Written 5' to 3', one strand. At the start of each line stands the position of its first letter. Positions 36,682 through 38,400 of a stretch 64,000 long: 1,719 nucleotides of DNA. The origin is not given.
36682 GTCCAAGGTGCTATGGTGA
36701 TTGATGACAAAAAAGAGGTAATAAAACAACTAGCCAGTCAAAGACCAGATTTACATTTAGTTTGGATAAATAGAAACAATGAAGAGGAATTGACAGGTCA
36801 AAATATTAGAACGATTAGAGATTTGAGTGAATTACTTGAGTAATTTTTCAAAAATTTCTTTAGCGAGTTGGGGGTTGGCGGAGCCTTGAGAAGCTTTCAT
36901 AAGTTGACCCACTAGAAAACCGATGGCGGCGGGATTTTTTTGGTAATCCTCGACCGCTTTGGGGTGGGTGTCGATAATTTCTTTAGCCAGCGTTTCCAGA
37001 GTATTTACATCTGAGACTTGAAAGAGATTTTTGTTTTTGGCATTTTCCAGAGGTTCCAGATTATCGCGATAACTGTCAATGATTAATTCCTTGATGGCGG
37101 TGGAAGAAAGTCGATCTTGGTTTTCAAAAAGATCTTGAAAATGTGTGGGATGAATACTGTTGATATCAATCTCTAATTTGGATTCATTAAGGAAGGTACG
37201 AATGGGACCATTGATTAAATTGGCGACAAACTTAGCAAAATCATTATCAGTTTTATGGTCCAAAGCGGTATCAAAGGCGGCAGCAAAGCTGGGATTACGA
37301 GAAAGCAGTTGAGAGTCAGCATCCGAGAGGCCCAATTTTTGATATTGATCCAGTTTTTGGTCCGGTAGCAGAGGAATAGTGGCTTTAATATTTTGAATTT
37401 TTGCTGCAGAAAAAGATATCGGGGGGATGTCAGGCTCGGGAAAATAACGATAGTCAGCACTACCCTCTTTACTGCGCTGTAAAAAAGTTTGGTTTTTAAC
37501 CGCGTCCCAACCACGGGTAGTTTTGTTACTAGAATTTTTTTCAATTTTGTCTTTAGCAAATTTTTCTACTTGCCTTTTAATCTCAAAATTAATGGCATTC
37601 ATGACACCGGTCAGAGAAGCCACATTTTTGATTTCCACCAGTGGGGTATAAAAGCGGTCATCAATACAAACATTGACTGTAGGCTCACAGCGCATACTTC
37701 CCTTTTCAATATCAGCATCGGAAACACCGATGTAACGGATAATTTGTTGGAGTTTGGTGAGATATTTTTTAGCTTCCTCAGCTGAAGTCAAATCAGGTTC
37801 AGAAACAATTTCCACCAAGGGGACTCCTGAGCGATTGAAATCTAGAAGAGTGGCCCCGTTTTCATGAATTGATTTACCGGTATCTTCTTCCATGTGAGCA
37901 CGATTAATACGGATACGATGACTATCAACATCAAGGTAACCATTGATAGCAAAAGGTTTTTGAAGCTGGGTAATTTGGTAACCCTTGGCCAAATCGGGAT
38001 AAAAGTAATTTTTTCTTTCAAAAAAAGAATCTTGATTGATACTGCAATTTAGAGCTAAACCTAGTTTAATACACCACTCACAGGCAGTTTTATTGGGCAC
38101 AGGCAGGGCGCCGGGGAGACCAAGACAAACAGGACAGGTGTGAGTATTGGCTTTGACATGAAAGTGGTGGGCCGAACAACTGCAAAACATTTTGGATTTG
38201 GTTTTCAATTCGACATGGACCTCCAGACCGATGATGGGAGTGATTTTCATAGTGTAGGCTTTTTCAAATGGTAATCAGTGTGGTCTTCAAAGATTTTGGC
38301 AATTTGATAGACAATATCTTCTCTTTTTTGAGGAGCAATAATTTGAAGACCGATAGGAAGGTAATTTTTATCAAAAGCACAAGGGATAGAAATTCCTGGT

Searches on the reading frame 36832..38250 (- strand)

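Call 27: search_protein_families(library=pfam, proteins=[window:36832-38250:-], max_evalue=0.01)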
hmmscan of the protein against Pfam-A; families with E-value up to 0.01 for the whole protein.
window:36832-38250:- (472 aa): 2 families
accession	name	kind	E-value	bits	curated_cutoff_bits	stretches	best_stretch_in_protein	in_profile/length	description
PF02934.20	GatB_N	-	5e-106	354.4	23.4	1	6-284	2-275/277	GatB/GatE catalytic domain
PF02637.23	GatB_Yqey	-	2.4e-27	96.1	27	1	326-471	3-148/148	GatB domain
